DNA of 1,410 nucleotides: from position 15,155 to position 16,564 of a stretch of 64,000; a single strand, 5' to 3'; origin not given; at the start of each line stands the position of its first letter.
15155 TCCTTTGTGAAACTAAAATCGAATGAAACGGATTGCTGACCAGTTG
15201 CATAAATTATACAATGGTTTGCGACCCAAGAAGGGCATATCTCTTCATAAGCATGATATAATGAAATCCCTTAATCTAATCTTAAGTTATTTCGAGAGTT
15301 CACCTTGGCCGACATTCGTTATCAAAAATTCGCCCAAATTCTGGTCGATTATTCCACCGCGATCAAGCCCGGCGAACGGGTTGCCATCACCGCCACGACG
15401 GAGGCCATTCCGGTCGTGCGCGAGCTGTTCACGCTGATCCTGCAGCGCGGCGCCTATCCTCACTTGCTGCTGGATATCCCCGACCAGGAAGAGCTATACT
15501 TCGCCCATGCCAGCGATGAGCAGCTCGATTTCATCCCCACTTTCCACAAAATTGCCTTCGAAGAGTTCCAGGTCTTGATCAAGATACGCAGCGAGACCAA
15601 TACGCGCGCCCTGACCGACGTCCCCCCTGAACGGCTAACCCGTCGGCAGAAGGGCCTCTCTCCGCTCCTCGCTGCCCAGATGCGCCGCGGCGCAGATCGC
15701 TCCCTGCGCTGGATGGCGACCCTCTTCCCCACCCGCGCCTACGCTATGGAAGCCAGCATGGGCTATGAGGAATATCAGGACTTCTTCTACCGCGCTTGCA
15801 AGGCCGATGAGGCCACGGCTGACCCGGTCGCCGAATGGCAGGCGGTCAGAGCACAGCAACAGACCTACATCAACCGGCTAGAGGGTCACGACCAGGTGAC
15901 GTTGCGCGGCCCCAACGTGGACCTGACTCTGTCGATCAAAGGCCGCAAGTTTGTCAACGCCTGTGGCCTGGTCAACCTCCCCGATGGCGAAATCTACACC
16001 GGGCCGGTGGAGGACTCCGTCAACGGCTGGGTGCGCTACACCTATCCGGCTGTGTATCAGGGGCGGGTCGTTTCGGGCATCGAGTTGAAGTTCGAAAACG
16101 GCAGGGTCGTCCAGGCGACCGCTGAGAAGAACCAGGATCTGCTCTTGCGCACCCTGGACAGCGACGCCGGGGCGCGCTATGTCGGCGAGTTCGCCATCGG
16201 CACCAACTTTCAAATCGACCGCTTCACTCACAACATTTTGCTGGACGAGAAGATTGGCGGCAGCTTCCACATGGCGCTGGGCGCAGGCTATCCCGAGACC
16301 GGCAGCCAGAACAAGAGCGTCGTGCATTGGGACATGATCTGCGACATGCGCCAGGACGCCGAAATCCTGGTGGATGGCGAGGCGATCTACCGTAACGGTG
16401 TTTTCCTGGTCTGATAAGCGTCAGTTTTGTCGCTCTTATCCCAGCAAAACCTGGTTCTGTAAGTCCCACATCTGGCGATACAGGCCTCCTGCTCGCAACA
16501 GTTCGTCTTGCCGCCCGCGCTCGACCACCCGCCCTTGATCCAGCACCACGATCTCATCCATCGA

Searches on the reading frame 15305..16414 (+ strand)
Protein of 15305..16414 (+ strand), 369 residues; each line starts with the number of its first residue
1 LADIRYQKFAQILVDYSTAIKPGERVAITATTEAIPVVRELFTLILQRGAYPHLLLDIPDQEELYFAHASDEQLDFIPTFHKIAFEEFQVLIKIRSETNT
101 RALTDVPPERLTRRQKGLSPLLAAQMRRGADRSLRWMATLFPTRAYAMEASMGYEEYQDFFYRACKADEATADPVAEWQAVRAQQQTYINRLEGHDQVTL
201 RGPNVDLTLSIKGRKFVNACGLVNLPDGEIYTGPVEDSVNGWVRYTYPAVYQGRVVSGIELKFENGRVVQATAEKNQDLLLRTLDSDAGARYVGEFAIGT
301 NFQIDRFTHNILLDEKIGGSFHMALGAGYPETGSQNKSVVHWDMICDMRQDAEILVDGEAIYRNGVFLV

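Call 84: search_protein_families(library=pfam, proteins=[window:15305-16414:+], max_evalue=0.00001)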
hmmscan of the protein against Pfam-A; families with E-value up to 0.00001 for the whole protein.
window:15305-16414:+ (369 aa): 1 family
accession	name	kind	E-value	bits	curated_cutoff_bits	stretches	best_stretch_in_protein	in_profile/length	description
PF02073.20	Peptidase_M29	-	4.5e-84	283.1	27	1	5-367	4-406/406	Thermophilic metalloprotease (M29)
